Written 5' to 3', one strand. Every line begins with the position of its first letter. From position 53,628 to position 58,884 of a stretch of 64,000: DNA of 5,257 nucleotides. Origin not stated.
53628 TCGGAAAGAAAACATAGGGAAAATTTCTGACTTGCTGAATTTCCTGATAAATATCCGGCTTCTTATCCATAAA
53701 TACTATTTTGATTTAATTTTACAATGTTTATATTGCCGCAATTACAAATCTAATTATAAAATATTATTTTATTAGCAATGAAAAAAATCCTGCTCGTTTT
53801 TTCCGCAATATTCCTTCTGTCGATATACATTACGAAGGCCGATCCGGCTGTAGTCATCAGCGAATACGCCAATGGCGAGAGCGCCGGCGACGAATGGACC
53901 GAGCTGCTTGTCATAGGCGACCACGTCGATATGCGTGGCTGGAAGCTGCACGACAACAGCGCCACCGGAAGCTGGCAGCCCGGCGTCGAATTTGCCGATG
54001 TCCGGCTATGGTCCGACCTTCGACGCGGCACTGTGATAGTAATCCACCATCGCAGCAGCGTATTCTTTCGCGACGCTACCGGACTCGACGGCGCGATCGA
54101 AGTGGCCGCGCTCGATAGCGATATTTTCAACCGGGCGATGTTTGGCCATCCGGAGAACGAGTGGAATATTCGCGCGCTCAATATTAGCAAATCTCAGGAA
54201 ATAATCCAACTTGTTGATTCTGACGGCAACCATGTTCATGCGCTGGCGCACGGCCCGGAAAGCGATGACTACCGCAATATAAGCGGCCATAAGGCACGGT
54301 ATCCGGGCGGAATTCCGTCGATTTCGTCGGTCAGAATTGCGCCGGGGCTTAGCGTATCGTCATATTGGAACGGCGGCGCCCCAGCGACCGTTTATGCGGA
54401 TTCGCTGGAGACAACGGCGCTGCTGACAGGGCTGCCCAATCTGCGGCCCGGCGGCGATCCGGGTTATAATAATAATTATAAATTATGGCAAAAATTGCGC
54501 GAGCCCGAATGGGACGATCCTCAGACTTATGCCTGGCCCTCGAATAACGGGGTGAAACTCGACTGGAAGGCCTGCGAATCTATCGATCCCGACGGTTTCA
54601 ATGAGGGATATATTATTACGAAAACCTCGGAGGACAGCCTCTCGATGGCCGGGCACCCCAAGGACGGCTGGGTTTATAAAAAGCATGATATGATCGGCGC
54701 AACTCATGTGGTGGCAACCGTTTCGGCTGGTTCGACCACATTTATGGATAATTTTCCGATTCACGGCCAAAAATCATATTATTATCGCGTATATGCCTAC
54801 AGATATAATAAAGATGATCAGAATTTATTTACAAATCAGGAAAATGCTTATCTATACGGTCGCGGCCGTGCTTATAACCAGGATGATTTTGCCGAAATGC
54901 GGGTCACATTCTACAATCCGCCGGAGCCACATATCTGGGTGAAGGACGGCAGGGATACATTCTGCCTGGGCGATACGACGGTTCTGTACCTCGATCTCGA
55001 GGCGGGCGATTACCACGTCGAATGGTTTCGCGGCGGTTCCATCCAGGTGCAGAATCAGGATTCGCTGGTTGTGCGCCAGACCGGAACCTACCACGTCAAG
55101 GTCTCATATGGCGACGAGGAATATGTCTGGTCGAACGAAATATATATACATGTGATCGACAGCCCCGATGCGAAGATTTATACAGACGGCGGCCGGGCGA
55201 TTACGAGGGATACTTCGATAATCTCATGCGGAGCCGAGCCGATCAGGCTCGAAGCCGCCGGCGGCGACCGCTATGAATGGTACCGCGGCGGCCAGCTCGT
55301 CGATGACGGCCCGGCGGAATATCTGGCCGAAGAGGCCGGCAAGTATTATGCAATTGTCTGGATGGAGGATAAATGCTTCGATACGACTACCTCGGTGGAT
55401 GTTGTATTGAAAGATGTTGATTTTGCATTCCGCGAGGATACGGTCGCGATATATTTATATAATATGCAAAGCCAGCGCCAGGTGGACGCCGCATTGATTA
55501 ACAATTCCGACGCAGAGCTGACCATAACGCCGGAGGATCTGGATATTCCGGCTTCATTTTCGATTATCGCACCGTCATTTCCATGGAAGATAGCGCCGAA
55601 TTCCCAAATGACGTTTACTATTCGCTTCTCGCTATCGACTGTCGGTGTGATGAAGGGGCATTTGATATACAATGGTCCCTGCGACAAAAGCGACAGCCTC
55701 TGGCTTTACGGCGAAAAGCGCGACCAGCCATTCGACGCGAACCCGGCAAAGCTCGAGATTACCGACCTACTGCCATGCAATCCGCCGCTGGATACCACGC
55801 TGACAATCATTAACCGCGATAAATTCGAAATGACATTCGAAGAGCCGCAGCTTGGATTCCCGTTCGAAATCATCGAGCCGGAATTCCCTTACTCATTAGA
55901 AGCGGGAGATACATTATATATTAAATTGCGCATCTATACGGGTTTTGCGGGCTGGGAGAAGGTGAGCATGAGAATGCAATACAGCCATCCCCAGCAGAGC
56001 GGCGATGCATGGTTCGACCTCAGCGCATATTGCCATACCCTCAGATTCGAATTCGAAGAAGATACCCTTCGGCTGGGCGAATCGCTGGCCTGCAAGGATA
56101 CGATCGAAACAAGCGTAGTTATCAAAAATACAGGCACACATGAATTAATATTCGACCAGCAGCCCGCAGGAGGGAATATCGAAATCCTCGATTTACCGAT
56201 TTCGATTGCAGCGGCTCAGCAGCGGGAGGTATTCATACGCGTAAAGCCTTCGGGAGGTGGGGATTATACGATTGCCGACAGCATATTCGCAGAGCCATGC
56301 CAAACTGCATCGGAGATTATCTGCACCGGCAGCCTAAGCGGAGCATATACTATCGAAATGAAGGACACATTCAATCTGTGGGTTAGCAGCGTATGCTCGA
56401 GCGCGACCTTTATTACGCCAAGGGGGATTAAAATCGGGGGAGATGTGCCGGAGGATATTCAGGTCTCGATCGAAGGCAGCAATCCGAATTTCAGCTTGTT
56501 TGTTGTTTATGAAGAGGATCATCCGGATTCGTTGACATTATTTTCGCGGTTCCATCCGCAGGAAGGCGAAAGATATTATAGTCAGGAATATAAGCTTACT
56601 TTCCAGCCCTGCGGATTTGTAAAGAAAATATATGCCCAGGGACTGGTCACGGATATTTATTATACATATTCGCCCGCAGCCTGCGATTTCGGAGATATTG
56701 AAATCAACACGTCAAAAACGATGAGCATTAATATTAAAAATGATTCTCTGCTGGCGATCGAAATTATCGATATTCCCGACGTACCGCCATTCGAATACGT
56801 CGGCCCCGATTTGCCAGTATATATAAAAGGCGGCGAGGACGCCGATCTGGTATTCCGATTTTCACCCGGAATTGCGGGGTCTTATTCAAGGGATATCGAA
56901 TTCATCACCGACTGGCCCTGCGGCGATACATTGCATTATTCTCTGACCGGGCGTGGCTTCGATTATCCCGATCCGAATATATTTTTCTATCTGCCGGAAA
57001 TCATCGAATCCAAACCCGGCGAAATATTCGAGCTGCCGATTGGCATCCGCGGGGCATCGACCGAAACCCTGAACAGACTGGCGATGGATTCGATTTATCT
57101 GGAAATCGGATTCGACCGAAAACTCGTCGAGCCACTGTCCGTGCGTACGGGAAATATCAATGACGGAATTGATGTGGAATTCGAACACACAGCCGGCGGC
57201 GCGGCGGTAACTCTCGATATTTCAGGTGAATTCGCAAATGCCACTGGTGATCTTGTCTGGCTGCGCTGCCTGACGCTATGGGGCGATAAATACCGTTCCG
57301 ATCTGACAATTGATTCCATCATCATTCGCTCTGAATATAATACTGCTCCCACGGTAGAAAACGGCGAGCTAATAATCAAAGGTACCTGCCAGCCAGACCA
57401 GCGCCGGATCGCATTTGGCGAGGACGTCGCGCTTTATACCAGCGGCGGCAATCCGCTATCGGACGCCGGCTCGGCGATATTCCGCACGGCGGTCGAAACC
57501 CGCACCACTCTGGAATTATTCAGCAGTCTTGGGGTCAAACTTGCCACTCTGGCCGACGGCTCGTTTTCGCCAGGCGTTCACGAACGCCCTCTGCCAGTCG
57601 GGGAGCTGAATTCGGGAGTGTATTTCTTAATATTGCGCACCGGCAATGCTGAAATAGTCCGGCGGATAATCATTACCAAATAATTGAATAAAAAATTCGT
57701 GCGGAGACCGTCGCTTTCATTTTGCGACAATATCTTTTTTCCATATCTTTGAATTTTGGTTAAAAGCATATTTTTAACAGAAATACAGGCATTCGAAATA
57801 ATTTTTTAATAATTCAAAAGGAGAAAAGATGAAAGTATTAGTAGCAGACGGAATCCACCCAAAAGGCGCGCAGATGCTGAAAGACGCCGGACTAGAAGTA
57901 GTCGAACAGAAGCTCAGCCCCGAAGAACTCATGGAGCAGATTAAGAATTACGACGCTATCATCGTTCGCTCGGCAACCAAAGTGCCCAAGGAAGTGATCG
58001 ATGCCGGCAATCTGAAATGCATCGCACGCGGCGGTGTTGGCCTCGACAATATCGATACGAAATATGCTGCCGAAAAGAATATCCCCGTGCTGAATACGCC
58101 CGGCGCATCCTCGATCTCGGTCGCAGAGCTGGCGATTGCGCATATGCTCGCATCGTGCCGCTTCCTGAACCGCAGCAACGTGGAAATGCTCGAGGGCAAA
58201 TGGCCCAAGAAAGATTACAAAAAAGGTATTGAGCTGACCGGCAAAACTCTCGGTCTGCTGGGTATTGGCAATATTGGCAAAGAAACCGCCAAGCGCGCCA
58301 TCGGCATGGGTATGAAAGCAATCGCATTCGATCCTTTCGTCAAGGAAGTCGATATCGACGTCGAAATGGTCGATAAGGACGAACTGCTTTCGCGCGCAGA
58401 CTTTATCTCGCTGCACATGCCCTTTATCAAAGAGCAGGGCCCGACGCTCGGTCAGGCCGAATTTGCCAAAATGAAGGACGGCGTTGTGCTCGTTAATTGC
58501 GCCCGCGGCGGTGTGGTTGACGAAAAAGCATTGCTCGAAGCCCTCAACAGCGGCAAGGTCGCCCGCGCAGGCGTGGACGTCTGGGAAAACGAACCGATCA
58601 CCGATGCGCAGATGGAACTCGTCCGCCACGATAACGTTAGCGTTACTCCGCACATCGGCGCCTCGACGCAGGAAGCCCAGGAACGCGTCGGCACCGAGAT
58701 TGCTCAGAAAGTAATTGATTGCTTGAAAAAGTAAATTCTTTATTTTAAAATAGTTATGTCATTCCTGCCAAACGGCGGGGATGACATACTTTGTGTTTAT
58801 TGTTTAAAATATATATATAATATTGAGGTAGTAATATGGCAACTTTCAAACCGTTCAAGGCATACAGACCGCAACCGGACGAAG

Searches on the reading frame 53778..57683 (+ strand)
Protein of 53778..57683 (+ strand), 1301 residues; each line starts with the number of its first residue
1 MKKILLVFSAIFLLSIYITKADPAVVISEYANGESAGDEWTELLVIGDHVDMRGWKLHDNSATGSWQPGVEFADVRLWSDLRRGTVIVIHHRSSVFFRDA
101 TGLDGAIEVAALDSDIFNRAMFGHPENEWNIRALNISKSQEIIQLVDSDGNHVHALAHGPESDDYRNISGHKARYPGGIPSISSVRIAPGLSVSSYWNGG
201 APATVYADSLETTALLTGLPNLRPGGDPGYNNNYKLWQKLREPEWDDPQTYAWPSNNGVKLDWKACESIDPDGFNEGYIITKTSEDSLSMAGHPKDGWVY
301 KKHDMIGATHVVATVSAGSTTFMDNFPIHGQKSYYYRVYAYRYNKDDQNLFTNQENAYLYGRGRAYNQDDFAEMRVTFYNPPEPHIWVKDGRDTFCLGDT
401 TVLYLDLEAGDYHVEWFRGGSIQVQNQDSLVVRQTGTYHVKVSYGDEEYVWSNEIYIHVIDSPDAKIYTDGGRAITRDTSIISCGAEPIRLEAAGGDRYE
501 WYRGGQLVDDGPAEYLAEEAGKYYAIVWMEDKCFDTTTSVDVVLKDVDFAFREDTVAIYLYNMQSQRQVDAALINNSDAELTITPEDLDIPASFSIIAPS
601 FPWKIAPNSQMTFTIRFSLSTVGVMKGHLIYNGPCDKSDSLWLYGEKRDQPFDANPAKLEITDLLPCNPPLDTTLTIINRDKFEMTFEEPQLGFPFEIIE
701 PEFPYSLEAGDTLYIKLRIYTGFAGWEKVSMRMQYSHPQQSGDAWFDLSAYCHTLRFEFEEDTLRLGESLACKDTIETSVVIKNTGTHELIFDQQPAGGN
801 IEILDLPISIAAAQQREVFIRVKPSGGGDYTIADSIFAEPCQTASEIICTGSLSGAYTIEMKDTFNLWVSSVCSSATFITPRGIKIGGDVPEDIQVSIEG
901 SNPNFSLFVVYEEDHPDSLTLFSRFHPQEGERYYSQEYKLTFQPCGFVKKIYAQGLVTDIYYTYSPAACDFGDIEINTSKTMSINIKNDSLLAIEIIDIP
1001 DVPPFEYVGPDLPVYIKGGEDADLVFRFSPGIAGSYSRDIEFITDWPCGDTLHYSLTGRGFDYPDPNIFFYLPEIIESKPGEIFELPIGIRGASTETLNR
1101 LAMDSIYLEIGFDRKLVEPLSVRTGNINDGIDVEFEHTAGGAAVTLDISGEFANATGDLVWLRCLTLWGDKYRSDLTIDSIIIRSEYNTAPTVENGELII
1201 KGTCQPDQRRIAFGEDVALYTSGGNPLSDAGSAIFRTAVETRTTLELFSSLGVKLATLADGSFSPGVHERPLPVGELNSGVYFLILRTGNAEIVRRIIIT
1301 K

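Call 23: search_protein_families(library=pfam, proteins=[window:53778-57683:+], max_evalue=0.0001)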
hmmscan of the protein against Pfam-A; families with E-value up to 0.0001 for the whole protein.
window:53778-57683:+ (1301 aa): 2 families
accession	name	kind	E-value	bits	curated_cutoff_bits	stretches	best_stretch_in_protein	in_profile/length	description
PF22544.2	HYDIN_VesB_CFA65-like_Ig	-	3.2e-07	30.9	25.5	0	964-1057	5-98/100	HYDIN/CFA65/VesB-like, Ig-like domain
PF00932.25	LTD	-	1.1e-05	26.2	34.3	0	21-156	4-105/109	Lamin Tail Domain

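Call 67: search_protein_families(library=ncbifam, proteins=[window:53778-57683:+], max_evalue=0.01)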
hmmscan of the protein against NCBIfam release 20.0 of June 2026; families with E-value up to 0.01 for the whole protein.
window:53778-57683:+ (1301 aa): 2 families
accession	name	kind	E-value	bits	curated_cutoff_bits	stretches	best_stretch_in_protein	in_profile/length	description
NF012200.0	choice_anch_D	domain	1.6e-12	47.9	45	2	963-1042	18-101/108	choice-of-anchor D domain-containing protein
TIGR04183.1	Por_Secre_tail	domain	3e-07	30.3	23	1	1225-1299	4-71/72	T9SS type A sorting domain-containing protein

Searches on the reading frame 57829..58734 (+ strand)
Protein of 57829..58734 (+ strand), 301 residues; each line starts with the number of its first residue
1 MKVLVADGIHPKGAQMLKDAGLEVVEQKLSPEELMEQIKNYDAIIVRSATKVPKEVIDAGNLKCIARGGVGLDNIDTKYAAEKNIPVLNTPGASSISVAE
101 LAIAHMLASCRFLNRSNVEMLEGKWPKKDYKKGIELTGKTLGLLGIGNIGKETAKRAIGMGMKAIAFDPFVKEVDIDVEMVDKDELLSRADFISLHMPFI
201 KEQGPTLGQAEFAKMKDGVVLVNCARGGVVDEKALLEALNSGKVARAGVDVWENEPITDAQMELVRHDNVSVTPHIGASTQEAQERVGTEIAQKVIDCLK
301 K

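Call 23: search_protein_families(library=pfam, proteins=[window:57829-58734:+], max_evalue=0.0001)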
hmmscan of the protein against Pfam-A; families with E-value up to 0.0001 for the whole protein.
window:57829-58734:+ (301 aa): 2 families
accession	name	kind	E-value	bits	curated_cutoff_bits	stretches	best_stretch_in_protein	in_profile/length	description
PF02826.25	2-Hacid_dh_C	-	4e-56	189.6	25.1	1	103-277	1-178/178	D-isomer specific 2-hydroxyacid dehydrogenase, NAD binding domain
PF00389.36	2-Hacid_dh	-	3.6e-33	114.5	24.6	1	3-300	1-125/134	D-isomer specific 2-hydroxyacid dehydrogenase, catalytic domain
